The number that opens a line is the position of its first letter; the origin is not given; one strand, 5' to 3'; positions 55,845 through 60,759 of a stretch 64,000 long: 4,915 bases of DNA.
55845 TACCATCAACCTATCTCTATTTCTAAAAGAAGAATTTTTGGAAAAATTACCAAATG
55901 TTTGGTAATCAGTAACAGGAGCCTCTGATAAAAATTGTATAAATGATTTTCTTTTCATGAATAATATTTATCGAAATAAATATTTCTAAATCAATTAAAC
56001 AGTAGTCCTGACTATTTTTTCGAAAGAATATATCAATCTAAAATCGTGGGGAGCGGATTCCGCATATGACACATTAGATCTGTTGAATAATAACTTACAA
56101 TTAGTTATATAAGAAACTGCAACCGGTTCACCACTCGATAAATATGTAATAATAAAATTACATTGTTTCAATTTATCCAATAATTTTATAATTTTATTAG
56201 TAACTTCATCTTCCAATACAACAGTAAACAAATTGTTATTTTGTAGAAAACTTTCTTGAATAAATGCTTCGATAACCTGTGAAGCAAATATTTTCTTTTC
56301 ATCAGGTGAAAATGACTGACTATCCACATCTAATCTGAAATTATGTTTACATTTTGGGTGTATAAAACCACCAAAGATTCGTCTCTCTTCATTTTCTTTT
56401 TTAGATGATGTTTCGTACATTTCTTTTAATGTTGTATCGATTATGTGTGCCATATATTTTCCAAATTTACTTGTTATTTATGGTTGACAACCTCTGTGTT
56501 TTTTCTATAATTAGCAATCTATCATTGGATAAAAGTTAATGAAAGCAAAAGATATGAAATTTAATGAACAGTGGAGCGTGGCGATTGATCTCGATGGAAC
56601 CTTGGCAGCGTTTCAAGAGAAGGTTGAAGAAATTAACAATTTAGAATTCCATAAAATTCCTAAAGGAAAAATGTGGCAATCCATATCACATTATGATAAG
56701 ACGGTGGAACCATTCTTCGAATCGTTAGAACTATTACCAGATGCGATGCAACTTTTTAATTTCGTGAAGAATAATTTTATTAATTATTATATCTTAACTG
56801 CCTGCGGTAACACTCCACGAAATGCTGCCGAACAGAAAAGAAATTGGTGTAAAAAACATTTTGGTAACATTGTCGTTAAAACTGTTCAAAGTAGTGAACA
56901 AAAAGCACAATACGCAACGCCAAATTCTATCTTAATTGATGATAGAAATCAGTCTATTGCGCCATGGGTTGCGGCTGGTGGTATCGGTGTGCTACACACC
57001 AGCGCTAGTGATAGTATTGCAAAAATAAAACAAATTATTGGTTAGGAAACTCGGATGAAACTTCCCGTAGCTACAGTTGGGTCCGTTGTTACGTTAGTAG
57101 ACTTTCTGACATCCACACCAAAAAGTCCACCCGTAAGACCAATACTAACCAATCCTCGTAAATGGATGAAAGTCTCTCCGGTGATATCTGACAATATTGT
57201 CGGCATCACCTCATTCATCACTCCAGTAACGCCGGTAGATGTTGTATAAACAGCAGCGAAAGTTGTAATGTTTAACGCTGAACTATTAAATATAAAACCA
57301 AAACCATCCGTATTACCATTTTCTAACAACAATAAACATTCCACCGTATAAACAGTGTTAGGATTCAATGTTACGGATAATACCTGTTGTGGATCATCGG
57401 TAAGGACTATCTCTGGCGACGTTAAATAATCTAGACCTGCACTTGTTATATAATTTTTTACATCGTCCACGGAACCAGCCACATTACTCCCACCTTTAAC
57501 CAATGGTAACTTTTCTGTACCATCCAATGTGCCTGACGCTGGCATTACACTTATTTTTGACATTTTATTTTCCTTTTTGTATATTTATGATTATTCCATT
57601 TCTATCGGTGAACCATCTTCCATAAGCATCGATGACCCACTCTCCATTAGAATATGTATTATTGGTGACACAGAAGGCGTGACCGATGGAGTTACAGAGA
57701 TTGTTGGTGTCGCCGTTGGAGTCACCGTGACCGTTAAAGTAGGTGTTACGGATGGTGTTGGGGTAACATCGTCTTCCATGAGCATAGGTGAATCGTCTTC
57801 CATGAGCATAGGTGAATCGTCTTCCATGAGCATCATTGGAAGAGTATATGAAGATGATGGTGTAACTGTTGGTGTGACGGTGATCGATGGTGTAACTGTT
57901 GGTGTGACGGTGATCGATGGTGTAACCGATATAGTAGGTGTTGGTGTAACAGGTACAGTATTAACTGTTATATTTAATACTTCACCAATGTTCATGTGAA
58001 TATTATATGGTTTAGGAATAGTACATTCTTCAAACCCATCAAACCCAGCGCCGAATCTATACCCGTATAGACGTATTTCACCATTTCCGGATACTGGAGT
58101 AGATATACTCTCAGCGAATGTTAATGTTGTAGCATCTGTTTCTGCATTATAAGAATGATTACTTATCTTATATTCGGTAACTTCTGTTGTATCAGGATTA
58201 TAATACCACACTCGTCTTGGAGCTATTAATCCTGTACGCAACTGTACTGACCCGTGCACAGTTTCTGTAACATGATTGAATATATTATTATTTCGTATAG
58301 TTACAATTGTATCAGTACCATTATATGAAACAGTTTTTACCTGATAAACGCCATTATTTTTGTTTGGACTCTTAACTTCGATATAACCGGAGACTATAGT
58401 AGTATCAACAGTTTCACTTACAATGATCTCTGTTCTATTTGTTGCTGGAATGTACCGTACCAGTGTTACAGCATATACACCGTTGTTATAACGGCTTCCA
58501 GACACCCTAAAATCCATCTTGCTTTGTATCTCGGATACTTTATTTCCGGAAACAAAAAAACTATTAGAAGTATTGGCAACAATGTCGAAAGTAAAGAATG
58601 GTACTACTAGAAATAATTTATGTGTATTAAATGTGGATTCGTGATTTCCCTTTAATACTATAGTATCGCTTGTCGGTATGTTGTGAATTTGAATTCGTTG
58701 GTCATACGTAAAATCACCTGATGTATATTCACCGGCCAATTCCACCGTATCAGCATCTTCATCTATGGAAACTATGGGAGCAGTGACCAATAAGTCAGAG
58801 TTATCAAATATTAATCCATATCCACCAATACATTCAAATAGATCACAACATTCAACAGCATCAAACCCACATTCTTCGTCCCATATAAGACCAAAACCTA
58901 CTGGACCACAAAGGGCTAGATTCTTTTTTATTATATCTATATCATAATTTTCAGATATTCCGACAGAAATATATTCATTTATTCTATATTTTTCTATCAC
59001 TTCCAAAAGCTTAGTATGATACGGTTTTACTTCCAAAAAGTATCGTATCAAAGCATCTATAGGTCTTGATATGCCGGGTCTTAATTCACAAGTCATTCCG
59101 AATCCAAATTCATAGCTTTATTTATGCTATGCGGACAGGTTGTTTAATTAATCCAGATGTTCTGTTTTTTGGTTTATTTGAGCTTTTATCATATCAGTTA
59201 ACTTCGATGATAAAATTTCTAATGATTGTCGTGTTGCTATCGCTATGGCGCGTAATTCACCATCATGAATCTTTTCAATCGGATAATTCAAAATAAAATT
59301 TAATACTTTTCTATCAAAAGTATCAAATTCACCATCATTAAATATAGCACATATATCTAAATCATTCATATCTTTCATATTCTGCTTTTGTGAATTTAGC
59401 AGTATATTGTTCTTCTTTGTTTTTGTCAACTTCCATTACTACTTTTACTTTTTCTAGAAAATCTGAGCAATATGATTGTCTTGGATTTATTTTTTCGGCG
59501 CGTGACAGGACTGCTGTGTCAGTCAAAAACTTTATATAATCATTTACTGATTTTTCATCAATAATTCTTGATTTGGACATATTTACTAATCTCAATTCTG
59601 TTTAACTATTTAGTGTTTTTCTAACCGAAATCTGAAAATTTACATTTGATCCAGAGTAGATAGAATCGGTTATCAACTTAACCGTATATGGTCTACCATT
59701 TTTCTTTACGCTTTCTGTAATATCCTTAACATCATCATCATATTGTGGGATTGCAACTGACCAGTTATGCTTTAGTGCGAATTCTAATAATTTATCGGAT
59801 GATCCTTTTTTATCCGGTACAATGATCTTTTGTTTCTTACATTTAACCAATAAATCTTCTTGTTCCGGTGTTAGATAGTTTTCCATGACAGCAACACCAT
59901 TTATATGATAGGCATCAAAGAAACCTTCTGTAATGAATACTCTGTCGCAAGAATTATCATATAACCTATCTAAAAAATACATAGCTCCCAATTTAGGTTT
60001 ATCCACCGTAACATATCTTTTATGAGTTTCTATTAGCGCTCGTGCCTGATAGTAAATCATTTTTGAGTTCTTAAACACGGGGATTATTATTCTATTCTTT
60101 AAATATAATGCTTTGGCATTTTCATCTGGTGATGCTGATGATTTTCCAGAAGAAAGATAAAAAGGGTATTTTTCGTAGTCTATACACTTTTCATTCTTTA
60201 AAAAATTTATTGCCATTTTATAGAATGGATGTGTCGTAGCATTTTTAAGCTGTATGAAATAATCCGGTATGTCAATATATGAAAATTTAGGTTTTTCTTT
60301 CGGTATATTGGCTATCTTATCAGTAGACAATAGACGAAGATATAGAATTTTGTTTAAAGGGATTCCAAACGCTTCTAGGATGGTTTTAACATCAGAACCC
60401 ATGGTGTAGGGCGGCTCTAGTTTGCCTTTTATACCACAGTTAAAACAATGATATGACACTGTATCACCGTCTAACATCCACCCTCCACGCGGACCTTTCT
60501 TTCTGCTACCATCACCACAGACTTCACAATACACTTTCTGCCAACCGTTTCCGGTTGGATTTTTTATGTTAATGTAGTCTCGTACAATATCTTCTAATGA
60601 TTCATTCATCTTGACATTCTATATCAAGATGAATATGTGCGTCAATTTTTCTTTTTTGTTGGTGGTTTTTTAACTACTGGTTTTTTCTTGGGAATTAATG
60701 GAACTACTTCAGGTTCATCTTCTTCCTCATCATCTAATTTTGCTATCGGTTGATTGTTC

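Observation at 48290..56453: Eight-kb glycan or modification gene cluster: macro domain, SAM-MTase, ATP-grasp-HAD fusion, glycosyltransferase-like proteins, DegT aminotransferase, pyruvyl transferase and two unknowns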

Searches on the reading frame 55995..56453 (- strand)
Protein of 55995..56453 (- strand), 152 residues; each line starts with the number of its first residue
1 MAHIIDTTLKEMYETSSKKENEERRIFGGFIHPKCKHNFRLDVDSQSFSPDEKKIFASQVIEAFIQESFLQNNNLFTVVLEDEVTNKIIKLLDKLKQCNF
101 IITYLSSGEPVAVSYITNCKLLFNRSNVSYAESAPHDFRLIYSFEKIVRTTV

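Call 3: search_protein_families(library=pfam, proteins=[window:55995-56453:-], max_evalue=0.1)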
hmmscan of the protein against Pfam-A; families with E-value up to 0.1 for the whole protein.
window:55995-56453:- (152 aa): 0 families

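Call 4: search_protein_families(library=phrogs, proteins=[window:55995-56453:-], max_evalue=0.01)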
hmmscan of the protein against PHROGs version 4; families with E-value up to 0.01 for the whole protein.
window:55995-56453:- (152 aa): 0 families

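Call 6: search_protein_families(library=ncbifam, proteins=[window:55995-56453:-], max_evalue=0.1)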
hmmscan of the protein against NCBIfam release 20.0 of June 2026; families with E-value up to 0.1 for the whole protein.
window:55995-56453:- (152 aa): 0 families

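Call 65: search_protein_representatives(protein=window:55995-56453:-)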
Query: 152 residues. Proteins with E-value up to 0.001 (for the whole library): 8; up to 1e-10: 6; up to 1e-30: 2. The best 8 are listed.
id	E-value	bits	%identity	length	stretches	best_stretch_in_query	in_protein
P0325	1.4e-48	180.6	56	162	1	1-151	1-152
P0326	1.4e-36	141.7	46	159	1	3-149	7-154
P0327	1.8e-29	118.7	100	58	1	95-152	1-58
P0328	1.8e-29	118.7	41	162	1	7-149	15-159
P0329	2.4e-23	98.9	38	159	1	5-150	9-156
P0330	1.5e-15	73.6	33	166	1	8-149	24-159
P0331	2.3e-06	43.9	25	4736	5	65-113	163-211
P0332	4.7e-05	39.6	30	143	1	19-145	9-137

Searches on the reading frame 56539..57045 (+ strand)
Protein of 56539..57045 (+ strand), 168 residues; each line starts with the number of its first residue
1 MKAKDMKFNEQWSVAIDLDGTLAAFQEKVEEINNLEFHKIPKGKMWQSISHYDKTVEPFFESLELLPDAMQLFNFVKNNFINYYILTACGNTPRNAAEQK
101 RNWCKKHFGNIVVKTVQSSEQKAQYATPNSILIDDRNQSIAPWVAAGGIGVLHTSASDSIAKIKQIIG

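Call 3: search_protein_families(library=pfam, proteins=[window:56539-57045:+], max_evalue=0.1)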
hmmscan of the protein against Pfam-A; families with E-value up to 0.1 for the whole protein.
window:56539-57045:+ (168 aa): 2 families
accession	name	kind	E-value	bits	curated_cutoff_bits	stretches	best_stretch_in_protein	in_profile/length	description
PF06941.18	NT5C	-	1.6e-08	35.1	24.8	1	25-146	15-146/180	5' nucleotidase, deoxy (Pyrimidine), cytosolic type C protein (NT5C)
PF00702.32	Hydrolase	-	0.0048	17.7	26.4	0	54-99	88-131/191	haloacid dehalogenase-like hydrolase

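Call 4: search_protein_families(library=phrogs, proteins=[window:56539-57045:+], max_evalue=0.01)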
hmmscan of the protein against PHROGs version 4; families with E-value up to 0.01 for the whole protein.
window:56539-57045:+ (168 aa): 2 families
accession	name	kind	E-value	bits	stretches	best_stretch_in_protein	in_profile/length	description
phrog_2643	-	moron, auxiliary metabolic gene and host takeover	5.9e-32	111.8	1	11-165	6-168/182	5'-3' deoxyribonucleotidase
phrog_420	-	unknown function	1.7e-20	74.6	1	13-162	15-184/267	unknown function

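Call 6: search_protein_families(library=ncbifam, proteins=[window:56539-57045:+], max_evalue=0.1)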
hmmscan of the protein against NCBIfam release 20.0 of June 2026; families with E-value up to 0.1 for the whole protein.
window:56539-57045:+ (168 aa): 0 families

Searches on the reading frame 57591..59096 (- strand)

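Call 11: search_protein_families(library=phrogs, proteins=[window:57591-59096:-], max_evalue=0.001)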
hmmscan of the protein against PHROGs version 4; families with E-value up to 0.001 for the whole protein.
window:57591-59096:- (501 aa): 1 family
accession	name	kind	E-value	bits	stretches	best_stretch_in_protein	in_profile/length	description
phrog_15511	-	unknown function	0.00044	20.4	0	369-418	199-247/511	-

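Call 67: search_protein_families(library=pfam, proteins=[window:57591-59096:-], max_evalue=1)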
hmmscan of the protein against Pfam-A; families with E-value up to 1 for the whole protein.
window:57591-59096:- (501 aa): 3 families
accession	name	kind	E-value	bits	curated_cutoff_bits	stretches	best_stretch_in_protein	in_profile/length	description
PF10711.15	DUF2513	-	0.069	13.9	29.6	1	221-280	33-94/100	Hypothetical protein (DUF2513)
PF00863.25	Peptidase_C4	-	0.1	12.2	27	0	101-155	42-96/244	Peptidase family C4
PF03460.22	NIR_SIR_ferr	-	0.22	11.7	24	1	119-144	31-58/69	Nitrite/Sulfite reductase ferredoxin-like half domain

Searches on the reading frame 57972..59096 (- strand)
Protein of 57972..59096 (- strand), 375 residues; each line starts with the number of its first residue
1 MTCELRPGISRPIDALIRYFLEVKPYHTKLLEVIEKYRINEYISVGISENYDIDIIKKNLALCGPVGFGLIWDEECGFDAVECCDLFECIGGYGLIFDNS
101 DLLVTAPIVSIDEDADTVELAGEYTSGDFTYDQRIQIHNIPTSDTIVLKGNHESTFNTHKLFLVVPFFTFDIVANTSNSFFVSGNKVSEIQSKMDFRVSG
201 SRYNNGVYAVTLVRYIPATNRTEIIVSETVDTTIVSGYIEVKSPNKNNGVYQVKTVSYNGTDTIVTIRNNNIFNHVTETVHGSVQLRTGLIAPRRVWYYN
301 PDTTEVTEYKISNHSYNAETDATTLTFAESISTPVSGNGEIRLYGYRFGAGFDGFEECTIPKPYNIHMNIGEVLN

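Call 95: search_dna_similar(query=window:57972-59096:-, collection=phages, mode=protein, max_evalue=0.001, max_rows=20)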
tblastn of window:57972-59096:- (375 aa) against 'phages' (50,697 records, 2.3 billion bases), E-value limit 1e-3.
Records with a match: 4; places in all: 4; records where one place covers at least 80% of the query: 4.
Best place of each record, by identity: <60% 4.
By first word of the organism name: Xanthomonas 2; Stenotrophomonas 2.
By host as written in the record: Xanthomonas oryzae pv. oryzae 1; Xanthomonas citri 1; Stenotrophomonas maltophilia SRM01 1; Stenotrophomonas maltophilia 1.
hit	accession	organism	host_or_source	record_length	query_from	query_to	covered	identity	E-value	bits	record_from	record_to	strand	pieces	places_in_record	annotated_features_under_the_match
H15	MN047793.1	Xanthomonas phage Xoo-sp13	Xanthomonas oryzae pv. oryzae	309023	1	374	100%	39.8%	8e-82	278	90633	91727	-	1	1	hypothetical protein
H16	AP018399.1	Xanthomonas phage XacN1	Xanthomonas citri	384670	1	374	100%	38.7%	4e-79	270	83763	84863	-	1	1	hypothetical protein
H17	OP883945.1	Stenotrophomonas phage CM1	Stenotrophomonas maltophilia SRM01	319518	9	374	98%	36.2%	9e-67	234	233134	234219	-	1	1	record has no annotation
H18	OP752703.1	Stenotrophomonas phage RAS14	Stenotrophomonas maltophilia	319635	9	374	98%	36.2%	9e-67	234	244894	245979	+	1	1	hypothetical protein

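Call 96: get_annotated_region(hit=H16, flank=12000)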
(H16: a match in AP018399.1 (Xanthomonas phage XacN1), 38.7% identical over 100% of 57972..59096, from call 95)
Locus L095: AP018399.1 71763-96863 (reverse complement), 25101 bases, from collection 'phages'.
description: Xanthomonas phage XacN1 DNA, complete genome.
organism: Xanthomonas phage XacN1 (NCBI taxid 2042251)
taxonomy: Viruses; Duplodnaviria; Heunggongvirae; Uroviricota; Caudoviricetes
host: Xanthomonas citri; source: -; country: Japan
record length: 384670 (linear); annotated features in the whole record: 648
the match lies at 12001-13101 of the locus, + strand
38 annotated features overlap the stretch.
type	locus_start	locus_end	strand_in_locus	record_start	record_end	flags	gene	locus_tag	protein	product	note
CDS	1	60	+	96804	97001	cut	-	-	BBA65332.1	predicted ORF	ORF184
CDS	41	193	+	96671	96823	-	-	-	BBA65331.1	predicted ORF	ORF183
CDS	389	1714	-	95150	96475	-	-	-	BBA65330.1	DNA topoisomerase II medium subunit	ORF182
CDS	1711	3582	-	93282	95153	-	-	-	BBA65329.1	DNA topoisomerase II large subunit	ORF181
CDS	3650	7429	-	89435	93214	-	-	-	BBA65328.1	hypothetical protein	ORF180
CDS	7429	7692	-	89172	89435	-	-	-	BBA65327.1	predicted ORF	ORF179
CDS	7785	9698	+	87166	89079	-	-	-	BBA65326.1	NAD-dependent DNA ligase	ORF178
CDS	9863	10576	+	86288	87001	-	-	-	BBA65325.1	Clp protease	ORF177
CDS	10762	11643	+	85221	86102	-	-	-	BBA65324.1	DNA primase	ORF176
CDS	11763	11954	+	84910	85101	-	-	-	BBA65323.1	predicted ORF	ORF175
CDS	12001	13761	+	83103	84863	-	-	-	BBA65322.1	hypothetical protein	ORF174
CDS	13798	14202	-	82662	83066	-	-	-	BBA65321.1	GNAT family N-acetyltransferase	ORF173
CDS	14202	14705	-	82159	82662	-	-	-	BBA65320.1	5' nucleotidase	ORF172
CDS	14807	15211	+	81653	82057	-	-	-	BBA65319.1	predicted ORF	ORF171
CDS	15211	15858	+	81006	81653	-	-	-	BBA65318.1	predicted ORF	ORF170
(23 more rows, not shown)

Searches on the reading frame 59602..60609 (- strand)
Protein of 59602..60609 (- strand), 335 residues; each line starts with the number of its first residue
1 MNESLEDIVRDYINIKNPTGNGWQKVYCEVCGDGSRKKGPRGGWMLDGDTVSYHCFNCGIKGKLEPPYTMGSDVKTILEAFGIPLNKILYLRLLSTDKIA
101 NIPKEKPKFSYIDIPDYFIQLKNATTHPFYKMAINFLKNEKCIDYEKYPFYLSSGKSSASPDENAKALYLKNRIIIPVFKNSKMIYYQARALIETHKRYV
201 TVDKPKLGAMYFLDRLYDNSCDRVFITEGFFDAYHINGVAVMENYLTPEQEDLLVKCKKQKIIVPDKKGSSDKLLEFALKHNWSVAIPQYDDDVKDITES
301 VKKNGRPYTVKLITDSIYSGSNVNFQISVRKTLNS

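Call 11: search_protein_families(library=phrogs, proteins=[window:59602-60609:-], max_evalue=0.001)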
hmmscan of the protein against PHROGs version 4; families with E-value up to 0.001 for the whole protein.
window:59602-60609:- (335 aa): 2 families
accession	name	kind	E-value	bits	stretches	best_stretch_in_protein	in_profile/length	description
phrog_47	-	DNA, RNA and nucleotide metabolism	2.5e-26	93.5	1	21-273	48-289/947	DNA primase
phrog_451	-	unknown function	0.00014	22.1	0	169-240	300-371/461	-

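Call 67: search_protein_families(library=pfam, proteins=[window:59602-60609:-], max_evalue=1)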
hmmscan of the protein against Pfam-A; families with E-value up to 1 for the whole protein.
window:59602-60609:- (335 aa): 1 family
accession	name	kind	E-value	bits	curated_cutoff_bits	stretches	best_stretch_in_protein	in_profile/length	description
PF17977.7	zf-RING_13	-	0.21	12.2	25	1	27-59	3-34/68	RING/Ubox like zinc-binding domain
